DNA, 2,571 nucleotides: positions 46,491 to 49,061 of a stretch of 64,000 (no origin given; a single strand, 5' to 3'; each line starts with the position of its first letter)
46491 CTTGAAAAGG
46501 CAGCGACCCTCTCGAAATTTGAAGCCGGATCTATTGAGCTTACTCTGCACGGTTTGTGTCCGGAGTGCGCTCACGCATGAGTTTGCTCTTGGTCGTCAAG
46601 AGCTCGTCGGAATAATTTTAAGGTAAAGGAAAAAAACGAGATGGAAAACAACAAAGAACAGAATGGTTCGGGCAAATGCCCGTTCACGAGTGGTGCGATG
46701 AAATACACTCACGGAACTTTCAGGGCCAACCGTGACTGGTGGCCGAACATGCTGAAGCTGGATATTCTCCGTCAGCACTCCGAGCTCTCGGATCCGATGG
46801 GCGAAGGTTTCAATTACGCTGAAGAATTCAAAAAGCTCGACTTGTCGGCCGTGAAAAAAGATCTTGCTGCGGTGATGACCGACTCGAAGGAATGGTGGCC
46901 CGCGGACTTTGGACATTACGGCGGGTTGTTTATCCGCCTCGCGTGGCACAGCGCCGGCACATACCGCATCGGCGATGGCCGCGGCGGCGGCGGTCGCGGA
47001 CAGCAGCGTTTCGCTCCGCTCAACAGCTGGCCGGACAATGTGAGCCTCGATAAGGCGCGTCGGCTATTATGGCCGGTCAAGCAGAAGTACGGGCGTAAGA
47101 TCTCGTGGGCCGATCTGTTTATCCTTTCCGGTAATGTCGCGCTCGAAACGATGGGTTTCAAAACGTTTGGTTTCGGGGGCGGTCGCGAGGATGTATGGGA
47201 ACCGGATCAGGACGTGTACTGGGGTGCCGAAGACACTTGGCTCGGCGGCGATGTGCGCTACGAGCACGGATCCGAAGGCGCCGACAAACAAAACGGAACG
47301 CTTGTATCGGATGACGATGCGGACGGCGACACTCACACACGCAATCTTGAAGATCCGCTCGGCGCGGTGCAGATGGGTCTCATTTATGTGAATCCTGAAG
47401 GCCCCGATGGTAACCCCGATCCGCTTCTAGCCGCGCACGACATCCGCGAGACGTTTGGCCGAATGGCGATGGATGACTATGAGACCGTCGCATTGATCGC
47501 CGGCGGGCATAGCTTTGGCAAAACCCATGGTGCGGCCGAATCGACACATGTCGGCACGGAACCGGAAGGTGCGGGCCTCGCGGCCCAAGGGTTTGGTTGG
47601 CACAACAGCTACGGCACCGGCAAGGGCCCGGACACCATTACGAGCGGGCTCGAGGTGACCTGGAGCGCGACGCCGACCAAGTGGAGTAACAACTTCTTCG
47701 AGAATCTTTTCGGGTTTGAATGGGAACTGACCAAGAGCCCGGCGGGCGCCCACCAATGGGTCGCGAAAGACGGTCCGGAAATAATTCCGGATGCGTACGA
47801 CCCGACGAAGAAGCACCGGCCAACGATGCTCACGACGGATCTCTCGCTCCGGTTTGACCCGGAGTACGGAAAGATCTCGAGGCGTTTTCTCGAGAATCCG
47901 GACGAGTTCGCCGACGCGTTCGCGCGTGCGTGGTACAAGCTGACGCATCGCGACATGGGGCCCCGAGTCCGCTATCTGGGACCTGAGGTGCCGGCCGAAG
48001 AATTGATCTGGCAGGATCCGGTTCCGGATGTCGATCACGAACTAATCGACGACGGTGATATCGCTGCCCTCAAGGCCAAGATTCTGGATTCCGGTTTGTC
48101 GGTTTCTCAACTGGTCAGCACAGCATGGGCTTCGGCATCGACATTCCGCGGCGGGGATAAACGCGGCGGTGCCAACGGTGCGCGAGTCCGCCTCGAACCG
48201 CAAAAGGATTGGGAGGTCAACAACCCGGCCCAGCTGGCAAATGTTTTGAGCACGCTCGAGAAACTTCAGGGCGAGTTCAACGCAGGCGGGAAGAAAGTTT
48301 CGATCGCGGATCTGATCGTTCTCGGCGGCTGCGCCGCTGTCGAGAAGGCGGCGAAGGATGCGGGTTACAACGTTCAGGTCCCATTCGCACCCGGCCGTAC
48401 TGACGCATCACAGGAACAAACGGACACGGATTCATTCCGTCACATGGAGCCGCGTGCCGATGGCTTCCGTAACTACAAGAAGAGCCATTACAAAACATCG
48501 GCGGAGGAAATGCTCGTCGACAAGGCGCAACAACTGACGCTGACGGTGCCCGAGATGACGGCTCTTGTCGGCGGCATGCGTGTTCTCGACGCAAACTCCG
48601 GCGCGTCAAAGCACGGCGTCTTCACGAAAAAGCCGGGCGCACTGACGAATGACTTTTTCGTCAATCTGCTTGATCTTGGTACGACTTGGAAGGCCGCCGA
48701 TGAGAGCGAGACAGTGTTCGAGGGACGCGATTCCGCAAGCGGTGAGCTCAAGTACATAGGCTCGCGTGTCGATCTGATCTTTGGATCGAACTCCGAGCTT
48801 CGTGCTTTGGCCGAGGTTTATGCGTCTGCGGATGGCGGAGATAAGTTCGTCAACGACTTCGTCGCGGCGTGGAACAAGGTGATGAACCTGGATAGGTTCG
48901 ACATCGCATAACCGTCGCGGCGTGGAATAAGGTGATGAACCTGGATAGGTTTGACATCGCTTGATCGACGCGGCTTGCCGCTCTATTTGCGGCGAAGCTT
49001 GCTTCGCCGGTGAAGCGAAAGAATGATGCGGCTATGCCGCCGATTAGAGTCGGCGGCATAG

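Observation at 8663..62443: Recurrent intergenic tandem 7-8-nt arrays with a phased GAA/CAA and a fold-back arm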

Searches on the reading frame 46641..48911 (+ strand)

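Call 69: search_protein_families(library=pfam, proteins=[window:46641-48911:+], max_evalue=0.00001)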
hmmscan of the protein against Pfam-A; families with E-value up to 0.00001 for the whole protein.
window:46641-48911:+ (756 aa): 1 family
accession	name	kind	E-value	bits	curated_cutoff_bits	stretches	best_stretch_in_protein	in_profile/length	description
PF00141.28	peroxidase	-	1.1e-67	228.8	27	2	90-418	12-236/237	Peroxidase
